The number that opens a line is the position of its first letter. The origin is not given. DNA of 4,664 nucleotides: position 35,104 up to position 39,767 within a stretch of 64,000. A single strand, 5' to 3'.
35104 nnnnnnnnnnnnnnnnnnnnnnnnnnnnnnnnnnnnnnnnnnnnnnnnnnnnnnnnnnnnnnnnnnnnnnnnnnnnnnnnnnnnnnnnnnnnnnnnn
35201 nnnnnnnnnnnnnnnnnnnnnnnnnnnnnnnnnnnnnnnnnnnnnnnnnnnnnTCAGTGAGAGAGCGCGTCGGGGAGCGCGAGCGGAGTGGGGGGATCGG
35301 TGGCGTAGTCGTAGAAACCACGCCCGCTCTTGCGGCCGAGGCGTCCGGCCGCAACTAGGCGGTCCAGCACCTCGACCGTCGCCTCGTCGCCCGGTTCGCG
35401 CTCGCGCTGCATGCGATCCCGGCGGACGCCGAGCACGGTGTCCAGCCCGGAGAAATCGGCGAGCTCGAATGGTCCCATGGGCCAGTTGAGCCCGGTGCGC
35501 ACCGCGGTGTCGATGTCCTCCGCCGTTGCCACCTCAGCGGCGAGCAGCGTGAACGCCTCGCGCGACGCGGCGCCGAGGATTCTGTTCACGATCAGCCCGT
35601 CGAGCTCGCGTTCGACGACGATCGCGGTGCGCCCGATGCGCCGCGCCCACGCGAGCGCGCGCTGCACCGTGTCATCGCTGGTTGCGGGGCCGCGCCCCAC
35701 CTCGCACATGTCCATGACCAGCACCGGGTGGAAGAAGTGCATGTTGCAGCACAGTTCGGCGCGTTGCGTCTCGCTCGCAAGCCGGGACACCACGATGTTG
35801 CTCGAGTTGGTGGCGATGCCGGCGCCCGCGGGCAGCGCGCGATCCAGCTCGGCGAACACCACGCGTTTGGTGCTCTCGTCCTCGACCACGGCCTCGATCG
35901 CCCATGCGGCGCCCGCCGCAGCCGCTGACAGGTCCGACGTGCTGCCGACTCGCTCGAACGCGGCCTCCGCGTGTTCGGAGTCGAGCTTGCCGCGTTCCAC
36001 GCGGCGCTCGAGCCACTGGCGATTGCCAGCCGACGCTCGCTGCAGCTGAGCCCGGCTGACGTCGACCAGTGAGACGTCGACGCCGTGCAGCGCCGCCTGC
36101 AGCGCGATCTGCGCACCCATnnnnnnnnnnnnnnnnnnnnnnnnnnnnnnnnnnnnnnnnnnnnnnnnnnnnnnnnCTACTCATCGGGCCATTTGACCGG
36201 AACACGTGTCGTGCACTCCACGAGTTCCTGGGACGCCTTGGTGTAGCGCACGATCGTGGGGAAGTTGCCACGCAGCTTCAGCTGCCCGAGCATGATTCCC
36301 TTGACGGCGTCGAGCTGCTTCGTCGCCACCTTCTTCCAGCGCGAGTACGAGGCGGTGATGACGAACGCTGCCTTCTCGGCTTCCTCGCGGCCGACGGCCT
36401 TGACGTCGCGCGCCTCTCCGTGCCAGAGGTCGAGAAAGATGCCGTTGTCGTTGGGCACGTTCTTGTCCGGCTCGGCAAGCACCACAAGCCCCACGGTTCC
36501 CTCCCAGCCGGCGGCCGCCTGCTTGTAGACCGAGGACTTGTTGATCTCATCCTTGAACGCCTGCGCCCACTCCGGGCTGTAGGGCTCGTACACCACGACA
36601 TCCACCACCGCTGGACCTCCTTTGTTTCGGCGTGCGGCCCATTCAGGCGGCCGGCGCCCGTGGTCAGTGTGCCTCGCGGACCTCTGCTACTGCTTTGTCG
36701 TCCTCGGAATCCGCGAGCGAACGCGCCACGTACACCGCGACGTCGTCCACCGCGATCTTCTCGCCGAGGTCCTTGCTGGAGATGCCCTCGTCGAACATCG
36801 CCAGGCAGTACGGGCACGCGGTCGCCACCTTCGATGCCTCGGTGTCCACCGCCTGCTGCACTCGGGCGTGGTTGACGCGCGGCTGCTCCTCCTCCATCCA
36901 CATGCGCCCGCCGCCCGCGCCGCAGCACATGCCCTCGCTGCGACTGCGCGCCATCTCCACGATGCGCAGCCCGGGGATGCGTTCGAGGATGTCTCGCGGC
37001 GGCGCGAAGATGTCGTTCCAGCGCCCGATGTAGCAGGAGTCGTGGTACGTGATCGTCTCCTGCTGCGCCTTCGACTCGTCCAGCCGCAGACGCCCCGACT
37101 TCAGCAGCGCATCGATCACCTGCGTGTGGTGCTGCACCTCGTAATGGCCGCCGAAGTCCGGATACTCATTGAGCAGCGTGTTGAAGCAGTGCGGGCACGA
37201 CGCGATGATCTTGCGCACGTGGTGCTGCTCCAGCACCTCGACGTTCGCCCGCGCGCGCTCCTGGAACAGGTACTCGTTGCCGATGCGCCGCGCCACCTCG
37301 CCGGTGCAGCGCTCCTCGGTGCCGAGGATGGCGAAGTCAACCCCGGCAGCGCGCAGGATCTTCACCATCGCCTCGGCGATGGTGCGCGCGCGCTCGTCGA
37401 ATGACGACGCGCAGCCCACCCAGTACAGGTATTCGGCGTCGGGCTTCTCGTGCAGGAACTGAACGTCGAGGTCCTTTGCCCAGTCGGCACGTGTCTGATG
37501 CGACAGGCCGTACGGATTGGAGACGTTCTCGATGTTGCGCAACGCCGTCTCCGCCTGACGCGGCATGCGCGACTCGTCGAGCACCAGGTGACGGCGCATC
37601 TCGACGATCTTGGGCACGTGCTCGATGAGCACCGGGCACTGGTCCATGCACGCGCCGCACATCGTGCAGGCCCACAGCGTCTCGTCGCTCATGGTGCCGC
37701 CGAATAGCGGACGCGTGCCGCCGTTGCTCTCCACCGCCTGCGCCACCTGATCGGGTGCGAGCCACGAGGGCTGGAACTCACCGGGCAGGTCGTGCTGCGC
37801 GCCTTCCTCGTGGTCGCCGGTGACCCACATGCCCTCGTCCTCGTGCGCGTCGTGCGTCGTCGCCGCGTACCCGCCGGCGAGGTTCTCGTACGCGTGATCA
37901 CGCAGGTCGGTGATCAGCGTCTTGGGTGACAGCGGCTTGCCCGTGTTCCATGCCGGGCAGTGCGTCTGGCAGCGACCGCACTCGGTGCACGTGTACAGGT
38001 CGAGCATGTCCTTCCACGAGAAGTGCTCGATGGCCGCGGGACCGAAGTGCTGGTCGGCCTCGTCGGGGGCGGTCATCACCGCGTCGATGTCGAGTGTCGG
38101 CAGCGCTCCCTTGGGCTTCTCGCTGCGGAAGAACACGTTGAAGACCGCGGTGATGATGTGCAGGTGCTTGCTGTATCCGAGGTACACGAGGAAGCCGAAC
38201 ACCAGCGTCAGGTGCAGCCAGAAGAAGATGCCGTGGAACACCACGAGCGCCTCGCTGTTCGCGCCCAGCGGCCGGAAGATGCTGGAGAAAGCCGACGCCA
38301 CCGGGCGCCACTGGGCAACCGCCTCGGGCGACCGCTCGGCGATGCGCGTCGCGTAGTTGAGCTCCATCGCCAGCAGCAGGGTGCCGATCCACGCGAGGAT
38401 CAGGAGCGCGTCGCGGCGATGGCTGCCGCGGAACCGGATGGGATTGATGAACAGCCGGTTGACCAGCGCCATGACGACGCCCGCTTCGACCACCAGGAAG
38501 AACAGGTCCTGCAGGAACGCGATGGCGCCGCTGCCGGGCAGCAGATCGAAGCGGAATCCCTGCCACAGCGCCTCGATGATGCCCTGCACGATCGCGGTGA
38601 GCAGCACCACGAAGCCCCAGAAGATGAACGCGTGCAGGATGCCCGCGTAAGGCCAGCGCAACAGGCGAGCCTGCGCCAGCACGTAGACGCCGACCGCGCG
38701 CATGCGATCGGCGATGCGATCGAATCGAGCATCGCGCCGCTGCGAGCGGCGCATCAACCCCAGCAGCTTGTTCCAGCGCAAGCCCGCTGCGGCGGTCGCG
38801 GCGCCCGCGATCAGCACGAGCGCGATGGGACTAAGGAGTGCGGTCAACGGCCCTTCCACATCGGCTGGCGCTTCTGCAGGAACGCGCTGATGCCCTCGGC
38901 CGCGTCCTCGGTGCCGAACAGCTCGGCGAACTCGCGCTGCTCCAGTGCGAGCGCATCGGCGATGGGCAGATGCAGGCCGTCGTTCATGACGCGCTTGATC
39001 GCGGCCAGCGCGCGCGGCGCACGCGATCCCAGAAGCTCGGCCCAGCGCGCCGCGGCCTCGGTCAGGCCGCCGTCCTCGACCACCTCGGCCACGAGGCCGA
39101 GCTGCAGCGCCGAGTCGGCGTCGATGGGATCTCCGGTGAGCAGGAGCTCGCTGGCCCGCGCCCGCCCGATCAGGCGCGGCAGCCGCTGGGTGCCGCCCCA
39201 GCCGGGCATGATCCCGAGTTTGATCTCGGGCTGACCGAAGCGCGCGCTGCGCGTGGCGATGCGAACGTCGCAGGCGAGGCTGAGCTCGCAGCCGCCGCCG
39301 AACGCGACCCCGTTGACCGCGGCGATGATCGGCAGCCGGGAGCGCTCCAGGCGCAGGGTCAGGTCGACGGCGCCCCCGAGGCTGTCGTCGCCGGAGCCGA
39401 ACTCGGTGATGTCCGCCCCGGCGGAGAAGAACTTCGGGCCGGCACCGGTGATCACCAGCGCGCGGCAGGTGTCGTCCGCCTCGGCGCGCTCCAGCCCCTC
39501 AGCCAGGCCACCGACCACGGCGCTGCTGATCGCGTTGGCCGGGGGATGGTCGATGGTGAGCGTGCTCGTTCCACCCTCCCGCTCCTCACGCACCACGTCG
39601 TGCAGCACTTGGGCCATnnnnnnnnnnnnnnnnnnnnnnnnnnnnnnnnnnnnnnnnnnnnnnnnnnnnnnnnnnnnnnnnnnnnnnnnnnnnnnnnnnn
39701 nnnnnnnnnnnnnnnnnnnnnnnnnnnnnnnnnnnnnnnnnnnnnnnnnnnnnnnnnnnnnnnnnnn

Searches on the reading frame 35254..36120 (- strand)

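Call 39: search_protein_families(library=pfam, proteins=[window:35254-36120:-], max_evalue=0.001)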
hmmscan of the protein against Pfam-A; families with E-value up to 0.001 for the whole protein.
window:35254-36120:- (288 aa): 2 families
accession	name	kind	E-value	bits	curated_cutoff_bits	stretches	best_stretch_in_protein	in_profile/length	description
PF02737.24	3HCDH_N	-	6.6e-46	156.9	22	1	1-170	10-178/180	3-hydroxyacyl-CoA dehydrogenase, NAD binding domain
PF00725.27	3HCDH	-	2e-29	102.4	22.1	1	175-272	1-97/97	3-hydroxyacyl-CoA dehydrogenase, C-terminal domain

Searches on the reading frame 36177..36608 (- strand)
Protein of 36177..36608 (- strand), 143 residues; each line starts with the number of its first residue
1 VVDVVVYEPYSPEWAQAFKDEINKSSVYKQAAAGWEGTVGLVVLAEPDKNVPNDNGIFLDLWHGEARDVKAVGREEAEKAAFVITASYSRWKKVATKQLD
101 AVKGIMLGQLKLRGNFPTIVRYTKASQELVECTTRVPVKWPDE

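Call 39: search_protein_families(library=pfam, proteins=[window:36177-36608:-], max_evalue=0.001)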
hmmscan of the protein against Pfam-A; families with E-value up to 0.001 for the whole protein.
window:36177-36608:- (143 aa): 1 family
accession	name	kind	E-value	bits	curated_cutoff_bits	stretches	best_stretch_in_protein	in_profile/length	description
PF02036.22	SCP2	-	9.6e-10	39.1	21.3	1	24-117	8-91/101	SCP-2 sterol transfer family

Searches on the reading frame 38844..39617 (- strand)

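Call 39: search_protein_families(library=pfam, proteins=[window:38844-39617:-], max_evalue=0.001)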
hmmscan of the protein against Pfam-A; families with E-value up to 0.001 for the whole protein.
window:38844-39617:- (257 aa): 2 families
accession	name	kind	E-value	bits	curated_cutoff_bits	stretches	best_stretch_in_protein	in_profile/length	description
PF00378.25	ECH_1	-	4.2e-63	213.5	27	1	14-256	3-250/251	Enoyl-CoA hydratase/isomerase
PF16113.10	ECH_2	-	4.6e-34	118.9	27.2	2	21-191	5-183/335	Enoyl-CoA hydratase/isomerase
